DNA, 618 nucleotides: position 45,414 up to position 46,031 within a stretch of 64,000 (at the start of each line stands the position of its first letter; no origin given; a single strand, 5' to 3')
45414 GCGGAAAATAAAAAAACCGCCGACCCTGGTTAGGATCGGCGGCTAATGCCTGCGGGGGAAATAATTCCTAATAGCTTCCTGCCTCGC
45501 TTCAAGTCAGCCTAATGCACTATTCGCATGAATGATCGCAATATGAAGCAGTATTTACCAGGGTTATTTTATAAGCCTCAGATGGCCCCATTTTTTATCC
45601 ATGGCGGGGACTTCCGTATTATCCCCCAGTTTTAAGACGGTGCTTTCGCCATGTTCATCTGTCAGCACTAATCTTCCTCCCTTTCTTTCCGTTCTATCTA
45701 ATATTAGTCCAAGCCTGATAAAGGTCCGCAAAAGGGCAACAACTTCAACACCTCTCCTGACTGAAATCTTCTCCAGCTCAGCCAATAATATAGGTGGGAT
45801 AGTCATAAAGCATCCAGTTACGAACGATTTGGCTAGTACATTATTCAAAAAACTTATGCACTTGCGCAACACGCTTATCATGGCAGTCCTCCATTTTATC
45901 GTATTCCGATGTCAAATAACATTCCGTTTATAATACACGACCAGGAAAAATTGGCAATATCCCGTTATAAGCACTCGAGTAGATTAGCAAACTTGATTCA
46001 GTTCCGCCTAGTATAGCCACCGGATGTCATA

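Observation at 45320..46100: Diverged 100-bp duplication of the pgm promoter/5' end bracketing a ~580-bp insert that encodes a ribbon-helix-helix-like small protein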

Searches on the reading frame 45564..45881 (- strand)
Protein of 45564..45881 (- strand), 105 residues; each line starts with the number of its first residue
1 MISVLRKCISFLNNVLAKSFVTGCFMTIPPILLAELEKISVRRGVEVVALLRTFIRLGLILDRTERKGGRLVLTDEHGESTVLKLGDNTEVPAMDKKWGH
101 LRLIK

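Call 6: search_protein_families(library=pfam, proteins=[window:45564-45881:-], max_evalue=1)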
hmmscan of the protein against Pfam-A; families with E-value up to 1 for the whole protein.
window:45564-45881:- (105 aa): 1 family
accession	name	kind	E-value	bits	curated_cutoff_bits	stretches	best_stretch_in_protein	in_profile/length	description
PF02591.20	Zn_ribbon_9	-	0.035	14.6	29.1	1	22-37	3-18/33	C4-type zinc ribbon domain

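Call 7: search_protein_families(library=ncbifam, proteins=[window:45564-45881:-], max_evalue=10)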
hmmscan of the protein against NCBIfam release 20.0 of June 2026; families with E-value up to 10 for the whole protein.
window:45564-45881:- (105 aa): 0 families
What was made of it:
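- On Ribbon-helix-helix (CopG/Arc/MetJ) DNA-binding proteins: ORF105 alone has no RHH hit (calls 6, 7).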

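Call 9: find_homologous_proteins(query=window:45564-45881:-, max_evalue=0.01)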
Query window:45564-45881:- (105 aa): 1 proteins with E <= 0.01 among 6 candidates.
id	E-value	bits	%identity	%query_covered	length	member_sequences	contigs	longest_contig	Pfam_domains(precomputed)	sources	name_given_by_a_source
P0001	8.1e-43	162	100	76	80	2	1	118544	-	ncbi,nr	ncbi:MAG: hypothetical protein HGB08_03415 [Candidatus Moranbacteria bacterium]|nr:hypothetical prot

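Call 16: find_encoding_contigs(protein=P0001, flank=10000, max_places=6)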
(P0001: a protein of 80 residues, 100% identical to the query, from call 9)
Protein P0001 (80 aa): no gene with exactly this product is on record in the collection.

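Call 20: predict_structure(protein=window:45564-45881:-)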
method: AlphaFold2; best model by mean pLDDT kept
length: 105 residues; sequences in the alignment: 1
mean_pLDDT: 44.8   pTM: 0.32
mean pLDDT of the five models: 44.8, 41.3, 40.8, 39.6, 39.6
residues with pLDDT >= 90: 0; 70-90: 0; 50-70: 33; < 50: 72
segments of 3 or more residues with pLDDT < 50: 1-10, 13-33, 35-37, 39-46, 53-59, 84-105
pLDDT, mean of each block of 10 residues (from residue 1): 43 43 39 48 48 48 55 60 44 30 26
secondary structure, 60 per line:
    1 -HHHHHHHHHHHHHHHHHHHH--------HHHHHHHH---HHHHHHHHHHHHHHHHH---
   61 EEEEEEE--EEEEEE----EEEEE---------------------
elements in order: H2-21 H30-37 H41-57 E61-67 E70-75 E80-84
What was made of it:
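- Tried and rejected: (4) The single-sequence AF2 model was poor (pLDDT 45, call 20).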

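Call 21: search_protein_representatives(protein=window:45564-45881:-)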
Query: 105 residues. Proteins with E-value up to 0.001 (for the whole library): 7; up to 1e-10: 1; up to 1e-30: 1. The best 7 are listed.
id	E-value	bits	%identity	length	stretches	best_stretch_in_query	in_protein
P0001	2.6e-43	162.4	100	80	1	26-105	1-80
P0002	4.0e-05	39.9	40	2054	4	75-100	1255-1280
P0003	9.9e-05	38.7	32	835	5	17-90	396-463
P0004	2.0e-04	37.7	47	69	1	26-82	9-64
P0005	2.6e-04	37.3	34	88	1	7-79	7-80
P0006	3.5e-04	36.9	38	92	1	27-82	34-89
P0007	4.4e-04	36.6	43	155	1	13-84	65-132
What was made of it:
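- On Integrase-type integrative element with a gene-end-regenerating att site (e14/icd type, or a CIME-like remnant): There is no close ORF105 homolog among 5.8 billion and 1.8 billion proteins (calls 9, 21).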

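Call 24: find_encoding_contigs(protein=P0007, flank=6000, max_places=4)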
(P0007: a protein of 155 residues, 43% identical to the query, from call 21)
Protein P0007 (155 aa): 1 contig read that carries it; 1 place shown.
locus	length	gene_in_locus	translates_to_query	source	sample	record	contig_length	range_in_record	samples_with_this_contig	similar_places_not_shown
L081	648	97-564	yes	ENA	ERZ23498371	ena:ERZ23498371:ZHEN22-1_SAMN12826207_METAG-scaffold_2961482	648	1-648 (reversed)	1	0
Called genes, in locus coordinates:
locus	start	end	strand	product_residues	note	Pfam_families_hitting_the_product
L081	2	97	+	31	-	?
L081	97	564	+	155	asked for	PF07650:KH_2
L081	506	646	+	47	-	?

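Call 25: find_encoding_contigs(protein=P0006, flank=6000, max_places=4)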
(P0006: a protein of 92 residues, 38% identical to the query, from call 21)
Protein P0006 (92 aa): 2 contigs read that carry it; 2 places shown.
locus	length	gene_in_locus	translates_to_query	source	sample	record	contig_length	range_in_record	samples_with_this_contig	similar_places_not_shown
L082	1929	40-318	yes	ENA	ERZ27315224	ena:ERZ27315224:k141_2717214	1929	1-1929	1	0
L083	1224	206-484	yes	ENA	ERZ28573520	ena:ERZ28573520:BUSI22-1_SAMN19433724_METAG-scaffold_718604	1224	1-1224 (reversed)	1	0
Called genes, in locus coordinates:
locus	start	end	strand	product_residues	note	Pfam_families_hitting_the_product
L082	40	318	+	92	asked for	-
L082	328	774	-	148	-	-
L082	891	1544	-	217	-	PF00881:Nitroreductase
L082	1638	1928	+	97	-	?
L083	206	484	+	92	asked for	-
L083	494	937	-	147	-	-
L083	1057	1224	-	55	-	?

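Call 29: search_protein_families(library=pfam, alignment_id=A2, max_evalue=1)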
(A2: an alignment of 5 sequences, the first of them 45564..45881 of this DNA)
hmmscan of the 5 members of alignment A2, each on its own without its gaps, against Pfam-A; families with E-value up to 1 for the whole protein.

A. member 1, window:45564-45881:- (105 aa): 1 family
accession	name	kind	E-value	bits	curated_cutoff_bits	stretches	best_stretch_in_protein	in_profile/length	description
PF02591.20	Zn_ribbon_9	-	0.035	14.6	29.1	1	22-37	3-18/33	C4-type zinc ribbon domain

B. families by the number of members that match (of 5 scanned): 12 families
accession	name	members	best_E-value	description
PF07878.17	RHH_5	2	0.00055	CopG-like RHH_1 or ribbon-helix-helix domain, RHH_5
PF01402.27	RHH_1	2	0.00075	Ribbon-helix-helix protein, copG family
PF07650.23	KH_2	1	2.4e-10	KH domain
PF14426.11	Imm2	1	0.0038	Immunity protein Imm2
PF16466.10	DUF5047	1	0.023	Domain of unknown function (DUF5047)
PF12470.13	SUFU_C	1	0.026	Suppressor of Fused Gli/Ci N terminal binding domain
PF02591.20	Zn_ribbon_9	1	0.035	C4-type zinc ribbon domain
PF04760.21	IF2_N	1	0.046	Translation initiation factor IF-2, N-terminal region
PF09274.16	ParG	1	0.047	ParG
PF06777.17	HBB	1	0.052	Helical and beta-bridge domain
PF12441.14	CopG_antitoxin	1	0.055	CopG antitoxin of type II toxin-antitoxin system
PF00013.35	KH_1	1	0.071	KH domain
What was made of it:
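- On Ribbon-helix-helix (CopG/Arc/MetJ) DNA-binding proteins: Pfam RHH_1 and RHH_5 each match 2 of 5 members at about 6e-4 (call 29).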

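Call 30: search_solved_structures(query=A2, max_evalue=10, show_alignments=2)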
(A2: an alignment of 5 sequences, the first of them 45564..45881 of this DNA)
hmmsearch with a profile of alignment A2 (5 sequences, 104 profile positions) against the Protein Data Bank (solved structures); distinct sequences matched with E-value up to 10: 3.
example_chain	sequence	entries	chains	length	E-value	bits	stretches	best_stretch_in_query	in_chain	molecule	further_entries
5x3t_A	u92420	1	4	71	0.046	16.6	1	26-57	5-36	Antitoxin VapB26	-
1nf2_A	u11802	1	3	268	0.18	14.8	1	16-95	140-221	phosphatase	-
4me7_E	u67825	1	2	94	0.35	13.8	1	24-57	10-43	Antitoxin EndoAI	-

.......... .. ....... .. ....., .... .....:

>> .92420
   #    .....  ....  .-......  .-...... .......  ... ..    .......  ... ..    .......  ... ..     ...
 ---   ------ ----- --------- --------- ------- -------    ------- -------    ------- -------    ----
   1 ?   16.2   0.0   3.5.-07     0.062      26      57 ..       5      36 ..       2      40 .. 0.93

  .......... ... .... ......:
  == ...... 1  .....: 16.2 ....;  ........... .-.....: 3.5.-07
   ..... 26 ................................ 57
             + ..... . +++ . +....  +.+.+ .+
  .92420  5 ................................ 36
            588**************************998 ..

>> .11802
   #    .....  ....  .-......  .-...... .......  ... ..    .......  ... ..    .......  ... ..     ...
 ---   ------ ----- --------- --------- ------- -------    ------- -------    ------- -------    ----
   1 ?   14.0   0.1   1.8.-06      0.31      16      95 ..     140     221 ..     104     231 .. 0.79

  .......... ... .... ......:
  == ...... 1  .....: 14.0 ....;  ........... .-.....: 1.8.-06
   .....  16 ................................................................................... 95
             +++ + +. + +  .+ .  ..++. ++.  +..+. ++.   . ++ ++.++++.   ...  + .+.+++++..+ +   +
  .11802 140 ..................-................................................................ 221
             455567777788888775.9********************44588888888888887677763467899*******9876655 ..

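Call 32: find_homologous_proteins(query=A3, max_evalue=0.001)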
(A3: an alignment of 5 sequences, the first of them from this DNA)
Query A3 (5 sequences) (87 aa, profile of the alignment): 37 proteins with E <= 0.001 among 376 candidates.
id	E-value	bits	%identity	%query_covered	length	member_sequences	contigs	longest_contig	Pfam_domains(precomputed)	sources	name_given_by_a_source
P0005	4.9e-28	114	38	63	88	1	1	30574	-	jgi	jgi:hypothetical protein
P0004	1.3e-26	110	46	64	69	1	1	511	-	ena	-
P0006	1.5e-26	109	39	64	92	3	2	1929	-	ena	-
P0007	1.2e-24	103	43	67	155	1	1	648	PF07650.24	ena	-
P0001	4.6e-22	95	100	92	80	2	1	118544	-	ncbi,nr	ncbi:MAG: hypothetical protein HGB08_03415 [Candidatus Moranbacteria bacterium]|nr:hypothetical prot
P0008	8.9e-22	94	44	69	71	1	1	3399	-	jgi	jgi:hypothetical protein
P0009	3.6e-21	92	32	67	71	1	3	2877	-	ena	-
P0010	4.9e-21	92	41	51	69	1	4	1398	-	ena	-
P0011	1.7e-20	90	34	67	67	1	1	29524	-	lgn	-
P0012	3.7e-19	86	41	43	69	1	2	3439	PF01402.28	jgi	jgi:hypothetical protein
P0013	3.8e-19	86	38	74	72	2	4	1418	-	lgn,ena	-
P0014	4.7e-19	85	33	57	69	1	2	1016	-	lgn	-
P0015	6.4e-19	85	37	59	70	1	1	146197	-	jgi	jgi:hypothetical protein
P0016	7.0e-19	85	40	40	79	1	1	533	-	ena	-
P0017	1.6e-18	84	39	59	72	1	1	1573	-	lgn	-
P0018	2.1e-18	83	40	51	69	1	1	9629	-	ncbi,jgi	-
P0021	4.8e-18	82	39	59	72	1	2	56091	-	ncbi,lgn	-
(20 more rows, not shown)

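Call 33: find_encoding_contigs(protein=P0005, flank=5000, max_places=2)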
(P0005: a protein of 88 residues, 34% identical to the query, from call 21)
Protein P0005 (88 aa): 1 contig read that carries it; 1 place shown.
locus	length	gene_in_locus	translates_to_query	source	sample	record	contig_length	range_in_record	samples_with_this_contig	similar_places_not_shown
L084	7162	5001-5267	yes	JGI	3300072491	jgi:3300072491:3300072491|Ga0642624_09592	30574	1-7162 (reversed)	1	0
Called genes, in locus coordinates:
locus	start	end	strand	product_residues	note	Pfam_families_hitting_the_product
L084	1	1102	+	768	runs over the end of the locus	PF09250:Prim-Pol (weak), PF08706:D5_N, PF19263:DUF5906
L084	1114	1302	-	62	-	-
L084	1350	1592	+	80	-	-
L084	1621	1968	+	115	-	PF05866:RusA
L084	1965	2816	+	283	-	PF02086:MethyltransfD12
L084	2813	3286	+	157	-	-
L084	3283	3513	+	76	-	-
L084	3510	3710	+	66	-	-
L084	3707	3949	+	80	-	-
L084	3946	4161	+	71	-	-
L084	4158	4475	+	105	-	-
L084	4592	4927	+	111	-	-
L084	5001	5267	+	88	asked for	-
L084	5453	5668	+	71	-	-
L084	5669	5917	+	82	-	-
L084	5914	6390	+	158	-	-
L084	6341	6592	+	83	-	-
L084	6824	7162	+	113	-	?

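Call 34: find_encoding_contigs(protein=P0015, flank=5000, max_places=2)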
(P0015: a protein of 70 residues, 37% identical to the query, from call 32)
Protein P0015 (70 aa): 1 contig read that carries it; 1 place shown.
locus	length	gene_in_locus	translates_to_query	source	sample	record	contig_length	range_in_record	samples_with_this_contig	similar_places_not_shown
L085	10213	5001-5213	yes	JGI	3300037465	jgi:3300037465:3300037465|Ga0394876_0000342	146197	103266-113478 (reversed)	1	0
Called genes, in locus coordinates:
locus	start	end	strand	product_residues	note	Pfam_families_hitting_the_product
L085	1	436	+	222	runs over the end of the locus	PF00881:Nitroreductase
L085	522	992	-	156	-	PF00111:Fer2, PF01799:Fer2_2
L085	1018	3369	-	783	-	PF01315:Ald_Xan_dh_C, PF02738:MoCoBD_1, PF20256:MoCoBD_2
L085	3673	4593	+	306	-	PF02729:OTCace_N, PF00185:OTCace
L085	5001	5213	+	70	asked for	-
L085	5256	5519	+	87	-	-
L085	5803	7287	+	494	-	PF22335:Cas10-Cmr2_palm2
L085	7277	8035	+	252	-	PF03787:RAMPs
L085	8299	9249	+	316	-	-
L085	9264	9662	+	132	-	-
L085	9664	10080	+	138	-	-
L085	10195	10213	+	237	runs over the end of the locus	PF03787:RAMPs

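Call 35: find_encoding_contigs(protein=P0021, flank=5000, max_places=2)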
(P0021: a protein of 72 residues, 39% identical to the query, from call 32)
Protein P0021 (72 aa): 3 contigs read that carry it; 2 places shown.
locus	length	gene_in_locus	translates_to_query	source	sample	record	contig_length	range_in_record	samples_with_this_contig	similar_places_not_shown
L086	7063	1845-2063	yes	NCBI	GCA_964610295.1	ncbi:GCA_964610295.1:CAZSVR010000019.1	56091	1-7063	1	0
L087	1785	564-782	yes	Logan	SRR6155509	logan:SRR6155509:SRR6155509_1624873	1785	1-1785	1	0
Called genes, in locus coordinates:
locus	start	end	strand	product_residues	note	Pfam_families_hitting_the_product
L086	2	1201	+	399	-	?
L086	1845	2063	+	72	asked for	-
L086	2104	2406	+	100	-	-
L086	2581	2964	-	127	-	-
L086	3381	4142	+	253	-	PF00142:Fer4_NifH (faint), PF01656:CbiA, PF02374:ArsA_ATPase (faint), PF06564:CBP_BcsQ (weak), PF09140:MipZ (faint), PF10609:ParA (weak), PF13614:AAA_31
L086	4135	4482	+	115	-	PF07878:RHH_5 (weak)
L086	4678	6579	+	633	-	PF11638:DnaA_N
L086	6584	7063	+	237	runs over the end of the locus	PF00436:SSB (weak), PF01336:tRNA_anti-codon (faint), PF00436:SSB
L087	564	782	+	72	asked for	-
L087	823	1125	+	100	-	-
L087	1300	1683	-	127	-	-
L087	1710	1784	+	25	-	?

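Call 36: find_encoding_contigs(protein=P0011, flank=5000, max_places=2)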
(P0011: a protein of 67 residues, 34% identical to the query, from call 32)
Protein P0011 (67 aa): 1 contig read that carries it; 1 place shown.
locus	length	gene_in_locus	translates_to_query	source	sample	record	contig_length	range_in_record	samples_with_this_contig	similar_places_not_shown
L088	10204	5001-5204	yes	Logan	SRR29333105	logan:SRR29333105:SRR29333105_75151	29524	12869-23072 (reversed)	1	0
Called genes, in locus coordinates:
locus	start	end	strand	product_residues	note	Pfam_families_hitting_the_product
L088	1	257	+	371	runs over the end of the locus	PF08273:Zn_Ribbon_Prim (faint)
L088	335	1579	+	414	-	PF00145:DNA_methylase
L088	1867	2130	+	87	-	-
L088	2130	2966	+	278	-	PF02086:MethyltransfD12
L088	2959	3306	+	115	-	-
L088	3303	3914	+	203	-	-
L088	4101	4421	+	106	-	-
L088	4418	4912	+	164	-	-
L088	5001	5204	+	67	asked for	-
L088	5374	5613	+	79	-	-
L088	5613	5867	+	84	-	-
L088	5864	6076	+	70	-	-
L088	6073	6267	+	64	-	-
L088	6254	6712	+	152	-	-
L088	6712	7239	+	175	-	-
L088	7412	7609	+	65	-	-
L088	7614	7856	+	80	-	-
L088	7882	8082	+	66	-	-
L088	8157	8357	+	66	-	-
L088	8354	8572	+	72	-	-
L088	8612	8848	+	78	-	-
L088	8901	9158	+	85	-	-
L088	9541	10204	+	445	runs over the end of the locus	PF05731:TROVE, PF25045:vWA_Ro60 (weak)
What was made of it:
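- Family members sit in phage-like early regions with D5 primase, RusA and Dam methylase (calls 33, 36).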

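Call 37: search_protein_families(library=pfam, proteins=[L085:5256-5519:+, L086:2104-2406:+, L086:2581-2964:-, L084:5453-5668:+, L088:5374-5613:+, L082:328-774:-], max_evalue=1)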
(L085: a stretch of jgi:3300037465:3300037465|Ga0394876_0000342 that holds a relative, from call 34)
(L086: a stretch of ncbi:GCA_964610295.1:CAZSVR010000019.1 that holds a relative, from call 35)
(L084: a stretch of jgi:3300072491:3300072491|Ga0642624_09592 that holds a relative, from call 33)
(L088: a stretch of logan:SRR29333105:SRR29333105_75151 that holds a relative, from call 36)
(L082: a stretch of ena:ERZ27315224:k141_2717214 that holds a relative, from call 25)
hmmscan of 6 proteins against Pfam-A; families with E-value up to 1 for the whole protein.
L085:5256-5519:+ (87 aa): 1 family
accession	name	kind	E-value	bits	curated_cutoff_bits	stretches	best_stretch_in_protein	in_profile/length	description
PF16501.10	SCAPER_N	-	0.096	13.1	25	1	16-50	18-52/98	S phase cyclin A-associated protein in the endoplasmic reticulum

L086:2104-2406:+ (100 aa): 0 families

L086:2581-2964:- (127 aa): 1 family
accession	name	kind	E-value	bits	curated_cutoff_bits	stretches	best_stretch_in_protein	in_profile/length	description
PF19631.4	Trypco2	-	0.11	13.2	24.2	1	55-101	23-69/78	Trypsin-co-occurring domain 2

L084:5453-5668:+ (71 aa): 0 families

L088:5374-5613:+ (79 aa): 0 families

L082:328-774:- (148 aa): 1 family
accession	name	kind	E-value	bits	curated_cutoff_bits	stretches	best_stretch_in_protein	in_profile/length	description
PF09852.15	DUF2079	-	0.11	12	28.2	1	27-100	124-193/459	Predicted membrane protein (DUF2079)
